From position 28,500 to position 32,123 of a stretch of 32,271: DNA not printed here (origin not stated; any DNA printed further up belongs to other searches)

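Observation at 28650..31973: SAM / class III cyclase / STAND NTPase / TPR giant protein: an NLR-like architecture with a nucleotide cyclase in the effector position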

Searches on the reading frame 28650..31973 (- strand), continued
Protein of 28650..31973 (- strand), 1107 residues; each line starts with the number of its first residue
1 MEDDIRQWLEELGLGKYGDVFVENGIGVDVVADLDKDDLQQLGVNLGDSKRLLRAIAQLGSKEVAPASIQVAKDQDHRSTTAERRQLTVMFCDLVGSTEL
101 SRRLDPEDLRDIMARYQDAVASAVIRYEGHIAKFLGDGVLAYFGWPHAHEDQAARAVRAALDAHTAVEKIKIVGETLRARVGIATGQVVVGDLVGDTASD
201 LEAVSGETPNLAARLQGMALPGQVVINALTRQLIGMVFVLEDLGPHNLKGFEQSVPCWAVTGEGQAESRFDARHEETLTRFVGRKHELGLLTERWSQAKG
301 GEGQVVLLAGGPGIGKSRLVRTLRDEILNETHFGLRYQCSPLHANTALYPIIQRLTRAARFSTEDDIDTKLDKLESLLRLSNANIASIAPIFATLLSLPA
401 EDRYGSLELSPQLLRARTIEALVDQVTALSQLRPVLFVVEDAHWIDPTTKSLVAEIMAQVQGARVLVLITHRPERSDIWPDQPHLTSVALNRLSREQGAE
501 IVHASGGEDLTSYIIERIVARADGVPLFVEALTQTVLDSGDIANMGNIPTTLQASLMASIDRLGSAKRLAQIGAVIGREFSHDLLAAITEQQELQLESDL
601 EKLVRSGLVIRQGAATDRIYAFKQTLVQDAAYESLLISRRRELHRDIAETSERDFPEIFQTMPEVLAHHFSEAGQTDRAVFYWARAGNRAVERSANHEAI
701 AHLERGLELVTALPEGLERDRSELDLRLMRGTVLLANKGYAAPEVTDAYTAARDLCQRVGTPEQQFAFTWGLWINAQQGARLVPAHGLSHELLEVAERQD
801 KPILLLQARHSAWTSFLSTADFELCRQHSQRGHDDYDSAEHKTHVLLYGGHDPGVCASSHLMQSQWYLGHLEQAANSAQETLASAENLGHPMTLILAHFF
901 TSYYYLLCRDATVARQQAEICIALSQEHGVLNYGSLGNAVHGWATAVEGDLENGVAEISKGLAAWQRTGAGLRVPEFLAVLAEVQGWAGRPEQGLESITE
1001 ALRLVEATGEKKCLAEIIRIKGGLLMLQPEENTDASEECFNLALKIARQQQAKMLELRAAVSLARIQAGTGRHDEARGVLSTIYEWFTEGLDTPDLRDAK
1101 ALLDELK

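Call 82: search_dna_similar(query=window:28650-31973:-, collection=phages, mode=protein, max_rows=10, max_evalue=0.001)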
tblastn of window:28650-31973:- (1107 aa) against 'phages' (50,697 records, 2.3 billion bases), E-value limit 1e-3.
Records with a match: 5; places in all: 5; records where one place covers at least 80% of the query: 0.
Best place of each record, by identity: <60% 5.
By first word of the organism name: Acinetobacter 2; Pelagibacter 2; Bacteriophage 1.
By host as written in the record: - 3; Candidatus Pelagibacter ubique HTCC1062 2.
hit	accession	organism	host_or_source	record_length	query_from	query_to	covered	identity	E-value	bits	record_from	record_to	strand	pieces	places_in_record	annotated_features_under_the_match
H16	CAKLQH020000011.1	Acinetobacter phage MD-2021a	not known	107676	83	260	16%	33.0%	1e-14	85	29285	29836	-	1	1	cyaA: Adenylate cyclase 1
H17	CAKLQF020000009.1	Acinetobacter phage MD-2021a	not known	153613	83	260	16%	33.0%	1e-14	85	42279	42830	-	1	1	cyaA: Adenylate cyclase 1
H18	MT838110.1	Bacteriophage sp.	human fecal samples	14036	86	250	15%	32.2%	1e-3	49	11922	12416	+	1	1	record has no annotation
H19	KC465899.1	Pelagibacter phage HTVC008M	Candidatus Pelagibacter ubique HTCC1062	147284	71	216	13%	28.5%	9e-7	59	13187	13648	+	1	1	adenylate/guanylyl cyclase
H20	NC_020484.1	Pelagibacter phage HTVC008M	Candidatus Pelagibacter ubique HTCC1062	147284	71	216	13%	28.5%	9e-7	59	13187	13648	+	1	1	adenylate/guanylyl cyclase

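Call 83: search_dna_similar(query=window:28650-31973:-, collection=plasmids, mode=protein, max_rows=25, max_evalue=1e-50)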
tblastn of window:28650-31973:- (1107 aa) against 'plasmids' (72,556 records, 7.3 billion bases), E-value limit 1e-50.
Records with a match: 292; places in all: 422; records where one place covers at least 80% of the query: 226.
Best place of each record, by identity: <60% 292.
By first word of the organism name: Sinorhizobium 117; Rhizobium 98; Cupriavidus 11; Sphingobium 10; Microvirga 8; Burkholderia 8; Ruegeria 6; Paraburkholderia 6; Phyllobacterium 5; Bradyrhizobium 4; and 11 more.
By predicted mobility (MOB-suite, as given by PLSDB): non-mobilizable 141; conjugative 102; mobilizable 49.
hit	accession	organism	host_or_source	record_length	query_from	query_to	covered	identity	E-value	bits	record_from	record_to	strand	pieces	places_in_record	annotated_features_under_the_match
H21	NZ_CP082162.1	Bradyrhizobium sp. 195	Acmispon strigosus,cell culture,root ...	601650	4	1106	100%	47.3%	0e+0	829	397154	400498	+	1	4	adenylate/guanylate cyclase domain-containing protein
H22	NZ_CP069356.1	Microvirga sp. VF16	Vachellia farnesiana,Cell culture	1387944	3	1106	100%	44.7%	0e+0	781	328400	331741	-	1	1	none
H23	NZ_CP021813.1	Sinorhizobium meliloti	Medicago truncatula,Single Cell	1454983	4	1105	100%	44.4%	0e+0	766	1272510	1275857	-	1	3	none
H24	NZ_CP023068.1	Sinorhizobium sojae CCBAU 05684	G.max,nodule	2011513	4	1105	100%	44.4%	0e+0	748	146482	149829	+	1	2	record has no annotation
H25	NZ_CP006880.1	Rhizobium gallicum bv. gallicum R602sp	Phaseolus vulgaris,whole ...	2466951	8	1105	99%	44.5%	0e+0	748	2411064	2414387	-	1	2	record has no annotation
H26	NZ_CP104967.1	Phyllobacterium sp. A18/5-2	Vicia costata,cell culture,root nodule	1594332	8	1103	99%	44.6%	0e+0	723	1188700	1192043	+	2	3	none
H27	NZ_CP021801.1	Sinorhizobium meliloti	Medicago sativa,Single Cell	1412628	4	1105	100%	44.2%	0e+0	750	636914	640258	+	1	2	none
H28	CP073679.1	Sinorhizobium meliloti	Medicago truncatula,cell culture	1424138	4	1105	100%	44.2%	0e+0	746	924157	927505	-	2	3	none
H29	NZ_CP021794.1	Sinorhizobium meliloti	Medicago sativa,Single Cell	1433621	4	1105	100%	44.2%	0e+0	752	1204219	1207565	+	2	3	none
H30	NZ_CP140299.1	Sinorhizobium kummerowiae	Kummerowia stipulacea,Pure culture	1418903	4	1105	100%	44.0%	0e+0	755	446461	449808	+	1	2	none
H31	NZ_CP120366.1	Sinorhizobium kummerowiae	Kummerowia stipulacea,Pure culture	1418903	4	1105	100%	44.0%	0e+0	755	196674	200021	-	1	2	none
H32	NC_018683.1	Sinorhizobium meliloti Rm41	-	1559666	4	1105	100%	44.0%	0e+0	751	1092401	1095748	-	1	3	none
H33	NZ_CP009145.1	Sinorhizobium meliloti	Medicago orbicularis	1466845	4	1105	100%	44.0%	0e+0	751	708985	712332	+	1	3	none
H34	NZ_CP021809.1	Sinorhizobium meliloti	Medicago sativa,Single Cell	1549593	4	1105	100%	44.0%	0e+0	751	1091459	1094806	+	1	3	none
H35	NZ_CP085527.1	Sinorhizobium meliloti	Medicago,cell culture,lupulina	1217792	4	1105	100%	44.0%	0e+0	751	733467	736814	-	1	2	none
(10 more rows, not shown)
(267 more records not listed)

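Call 85: get_annotated_region(hit=H21, flank=8000)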
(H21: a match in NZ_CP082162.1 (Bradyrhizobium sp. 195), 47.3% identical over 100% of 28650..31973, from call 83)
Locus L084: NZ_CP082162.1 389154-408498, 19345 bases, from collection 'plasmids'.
description: Bradyrhizobium sp. 195 plasmid p195_1, complete sequence
organism: Bradyrhizobium sp. 195 (NCBI taxid 2782662)
taxonomy: Bacteria; Pseudomonadota; Alphaproteobacteria; Hyphomicrobiales; Nitrobacteraceae; Bradyrhizobium; Bradyrhizobium sp. 195
host: -; source: Acmispon strigosus,cell culture,root nodule; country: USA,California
typing (MOB-suite, as given by PLSDB): conjugative; relaxase MOBP; mating-pair formation MPF_T
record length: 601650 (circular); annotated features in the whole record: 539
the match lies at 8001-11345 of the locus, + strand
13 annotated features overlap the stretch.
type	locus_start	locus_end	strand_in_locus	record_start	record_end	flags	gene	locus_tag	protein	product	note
CDS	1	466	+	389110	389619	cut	-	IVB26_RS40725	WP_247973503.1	lipocalin-like domain-containing protein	-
CDS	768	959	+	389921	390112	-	-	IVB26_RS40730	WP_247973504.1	hypothetical protein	-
CDS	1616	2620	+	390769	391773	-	-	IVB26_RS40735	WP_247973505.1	ABC transporter substrate-binding protein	-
CDS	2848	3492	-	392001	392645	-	-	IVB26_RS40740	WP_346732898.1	DNA ligase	-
CDS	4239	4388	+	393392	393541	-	-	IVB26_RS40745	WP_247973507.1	hypothetical protein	-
CDS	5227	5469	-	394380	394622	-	-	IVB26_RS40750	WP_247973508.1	hypothetical protein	-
CDS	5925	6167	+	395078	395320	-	-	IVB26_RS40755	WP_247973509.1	hypothetical protein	-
CDS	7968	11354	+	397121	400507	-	-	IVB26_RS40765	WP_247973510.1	adenylate/guanylate cyclase domain-containing protein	GO:0009190 - cyclic nucleotide biosynthetic process [Evidence IEA]; GO:0035556 - intracellular signal transduction ...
CDS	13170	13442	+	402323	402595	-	-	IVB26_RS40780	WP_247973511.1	hypothetical protein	-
CDS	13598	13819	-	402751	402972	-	-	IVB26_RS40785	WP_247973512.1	hypothetical protein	-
CDS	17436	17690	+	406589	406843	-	-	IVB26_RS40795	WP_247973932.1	hypothetical protein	-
CDS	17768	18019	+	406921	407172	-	-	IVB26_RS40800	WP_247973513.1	hypothetical protein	-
CDS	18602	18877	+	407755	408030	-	-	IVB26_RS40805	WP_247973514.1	DUF1488 family protein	-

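Call 89: search_protein_representatives(protein=window:28650-31973:-)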
Query: 1107 residues. Proteins with E-value up to 0.001 (for the whole library): 190575; up to 1e-10: 100871; up to 1e-30: 28941. The best 150 are listed.
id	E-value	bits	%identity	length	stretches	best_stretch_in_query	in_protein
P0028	0.0e+00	1117.7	49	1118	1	1-1106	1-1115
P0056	0.0e+00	1063.0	51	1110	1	1-1106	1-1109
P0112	4.6e-297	1005.0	48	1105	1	1-1106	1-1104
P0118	2.4e-296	1002.6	46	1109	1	1-1106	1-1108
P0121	1.4e-292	990.1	47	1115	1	3-1106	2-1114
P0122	1.5e-291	986.8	48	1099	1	2-1106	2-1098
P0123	1.3e-289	980.3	47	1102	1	4-1106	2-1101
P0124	5.6e-288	974.9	46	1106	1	1-1106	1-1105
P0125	1.0e-287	974.1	46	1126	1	4-1106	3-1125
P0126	7.7e-283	957.9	46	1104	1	3-1106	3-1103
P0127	1.6e-282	956.9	46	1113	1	2-1106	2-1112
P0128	3.3e-281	952.5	46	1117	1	5-1107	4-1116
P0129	4.6e-281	952.1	45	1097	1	3-1106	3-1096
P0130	3.1e-280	949.3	45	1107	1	2-1106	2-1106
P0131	3.4e-280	949.2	45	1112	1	7-1106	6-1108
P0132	3.9e-280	949.0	46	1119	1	1-1106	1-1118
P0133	1.6e-279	946.9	45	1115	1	4-1106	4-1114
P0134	2.9e-278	942.8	44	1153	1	4-1106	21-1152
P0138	6.5e-276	935.0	46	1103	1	1-1106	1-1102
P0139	9.3e-276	934.5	47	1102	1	76-1106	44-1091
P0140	2.0e-274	930.1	45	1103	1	5-1106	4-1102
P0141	3.9e-273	925.8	43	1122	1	4-1106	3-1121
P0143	2.4e-272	923.2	44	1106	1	3-1106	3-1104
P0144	9.2e-272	921.3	45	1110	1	5-1106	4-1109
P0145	1.7e-271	920.4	45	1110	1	5-1106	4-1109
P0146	6.6e-271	918.4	44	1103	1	4-1106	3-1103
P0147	4.7e-270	915.6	44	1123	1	2-1106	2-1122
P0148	1.3e-269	914.2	44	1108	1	4-1103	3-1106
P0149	5.3e-269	912.1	44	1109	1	4-1106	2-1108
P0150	1.2e-268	910.9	46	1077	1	78-1106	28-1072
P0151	5.7e-268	908.7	44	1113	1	2-1106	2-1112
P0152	8.9e-268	908.1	46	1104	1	61-1106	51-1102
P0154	8.7e-267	904.8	44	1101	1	1-1106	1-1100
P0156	4.8e-266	902.3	45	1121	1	3-1106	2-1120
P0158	9.6e-265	898.0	45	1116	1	4-1107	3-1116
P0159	6.0e-264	895.4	44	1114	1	4-1106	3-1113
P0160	9.1e-263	891.5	46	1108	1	79-1106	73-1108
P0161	1.5e-262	890.8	44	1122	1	4-1106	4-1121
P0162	2.4e-261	886.8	44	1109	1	1-1106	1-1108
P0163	1.8e-260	883.9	44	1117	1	2-1106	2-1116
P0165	7.3e-260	881.9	44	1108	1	16-1106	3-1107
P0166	1.9e-259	880.5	44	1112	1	1-1106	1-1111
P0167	1.0e-258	878.1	43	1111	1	4-1106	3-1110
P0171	3.9e-257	872.8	43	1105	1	4-1106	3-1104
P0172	2.7e-256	870.0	45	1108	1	3-1106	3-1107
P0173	3.5e-256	869.7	45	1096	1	2-1106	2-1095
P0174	4.2e-256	869.4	42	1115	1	5-1106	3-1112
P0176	2.3e-254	863.7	43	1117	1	4-1106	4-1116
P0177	1.4e-253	861.1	44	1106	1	1-1106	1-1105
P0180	3.1e-253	859.9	42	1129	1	4-1106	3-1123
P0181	3.5e-253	859.7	43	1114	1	2-1106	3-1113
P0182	1.7e-252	857.5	44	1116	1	4-1106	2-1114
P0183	2.2e-252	857.1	45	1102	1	4-1107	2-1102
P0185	1.4e-251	854.4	43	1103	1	4-1106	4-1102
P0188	2.2e-250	850.5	43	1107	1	4-1106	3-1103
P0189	2.8e-250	850.1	41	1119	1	3-1105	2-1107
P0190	5.3e-250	849.2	43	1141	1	5-1106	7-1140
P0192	2.0e-249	847.3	43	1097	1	1-1107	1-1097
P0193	4.1e-249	846.3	43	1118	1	3-1106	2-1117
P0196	1.8e-247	840.8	42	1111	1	4-1106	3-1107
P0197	1.0e-246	838.4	42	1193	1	4-1107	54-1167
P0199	1.6e-246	837.7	43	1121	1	4-1106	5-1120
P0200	1.8e-246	837.5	44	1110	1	4-1106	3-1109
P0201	2.2e-246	837.2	43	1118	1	3-1106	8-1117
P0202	6.5e-246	835.7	43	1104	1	4-1106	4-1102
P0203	6.5e-246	835.7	44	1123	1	4-1106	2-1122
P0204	1.6e-245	834.4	43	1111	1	2-1106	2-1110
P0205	2.0e-245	834.1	42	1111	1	4-1106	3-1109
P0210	3.8e-244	829.8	42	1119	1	4-1106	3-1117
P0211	4.2e-244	829.7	44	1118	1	5-1106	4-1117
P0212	4.4e-244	829.6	43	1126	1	78-1106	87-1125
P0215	5.5e-243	826.0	41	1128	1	3-1106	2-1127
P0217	7.8e-243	825.5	41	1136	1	4-1106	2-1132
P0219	2.3e-242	823.9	40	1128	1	4-1106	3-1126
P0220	2.8e-242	823.6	42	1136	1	5-1106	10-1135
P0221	3.0e-242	823.5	42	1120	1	5-1106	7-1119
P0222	2.7e-241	820.4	44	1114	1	79-1106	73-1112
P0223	3.6e-241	820.0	41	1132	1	3-1106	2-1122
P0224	6.8e-241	819.1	42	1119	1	4-1107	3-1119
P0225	7.4e-241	818.9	42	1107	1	3-1106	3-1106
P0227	9.3e-241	818.6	42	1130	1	5-1106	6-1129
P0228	1.2e-240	818.3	42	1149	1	3-1107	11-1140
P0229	1.5e-240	818.0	41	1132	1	5-1106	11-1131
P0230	1.5e-240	817.9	43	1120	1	1-1106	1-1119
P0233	3.6e-240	816.7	43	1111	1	4-1107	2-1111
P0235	6.8e-240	815.7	43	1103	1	4-1106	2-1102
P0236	1.1e-239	815.0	44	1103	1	4-1106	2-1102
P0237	3.3e-239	813.5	42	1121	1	4-1107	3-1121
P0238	4.3e-239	813.1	43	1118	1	4-1106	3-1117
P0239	4.8e-239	812.9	43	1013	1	104-1107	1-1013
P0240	4.8e-239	812.9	43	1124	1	5-1106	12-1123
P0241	7.6e-239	812.3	42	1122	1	4-1106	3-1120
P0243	8.6e-239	812.1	43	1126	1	4-1106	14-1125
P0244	9.7e-239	811.9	42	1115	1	5-1106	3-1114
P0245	9.8e-239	811.9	43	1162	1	64-1106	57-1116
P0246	2.5e-238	810.6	42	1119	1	4-1106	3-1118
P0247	3.1e-238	810.3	39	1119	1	4-1106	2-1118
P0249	1.3e-237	808.3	42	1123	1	5-1106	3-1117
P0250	1.4e-237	808.1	41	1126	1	4-1106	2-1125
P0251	2.0e-237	807.6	42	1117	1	2-1106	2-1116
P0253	4.7e-237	806.3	43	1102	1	4-1106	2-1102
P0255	8.7e-237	805.5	42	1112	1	4-1107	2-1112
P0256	1.7e-236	804.5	41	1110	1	5-1106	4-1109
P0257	1.9e-236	804.4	42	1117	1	6-1107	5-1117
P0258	3.1e-236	803.6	41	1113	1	4-1107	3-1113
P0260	6.8e-236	802.5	42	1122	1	5-1106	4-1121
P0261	8.1e-236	802.3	43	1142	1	79-1106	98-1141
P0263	1.5e-235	801.4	43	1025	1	90-1106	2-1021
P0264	3.7e-235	800.1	41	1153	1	3-1106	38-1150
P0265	4.1e-235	799.9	45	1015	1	87-1106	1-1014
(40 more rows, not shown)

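Call 90: list_cluster_members(proteins=[P0001])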
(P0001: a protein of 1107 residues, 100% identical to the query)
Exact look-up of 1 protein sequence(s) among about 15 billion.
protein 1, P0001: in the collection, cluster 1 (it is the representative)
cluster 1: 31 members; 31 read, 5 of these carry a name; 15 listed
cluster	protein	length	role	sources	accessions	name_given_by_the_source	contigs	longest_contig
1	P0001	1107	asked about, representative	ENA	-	-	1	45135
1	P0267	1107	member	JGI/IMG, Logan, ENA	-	class 3 adenylate cyclase/predicted ATPase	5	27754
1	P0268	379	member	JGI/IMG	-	predicted ATPase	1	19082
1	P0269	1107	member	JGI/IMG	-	class 3 adenylate cyclase/predicted ATPase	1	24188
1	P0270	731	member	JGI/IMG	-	predicted ATPase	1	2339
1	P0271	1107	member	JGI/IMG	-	class 3 adenylate cyclase/predicted ATPase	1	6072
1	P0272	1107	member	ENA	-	-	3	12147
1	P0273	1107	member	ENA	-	-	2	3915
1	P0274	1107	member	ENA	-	-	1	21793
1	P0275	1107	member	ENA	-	-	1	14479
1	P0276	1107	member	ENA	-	-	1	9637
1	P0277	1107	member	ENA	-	-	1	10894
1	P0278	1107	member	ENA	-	-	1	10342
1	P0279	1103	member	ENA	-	-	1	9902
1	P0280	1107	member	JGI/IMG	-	-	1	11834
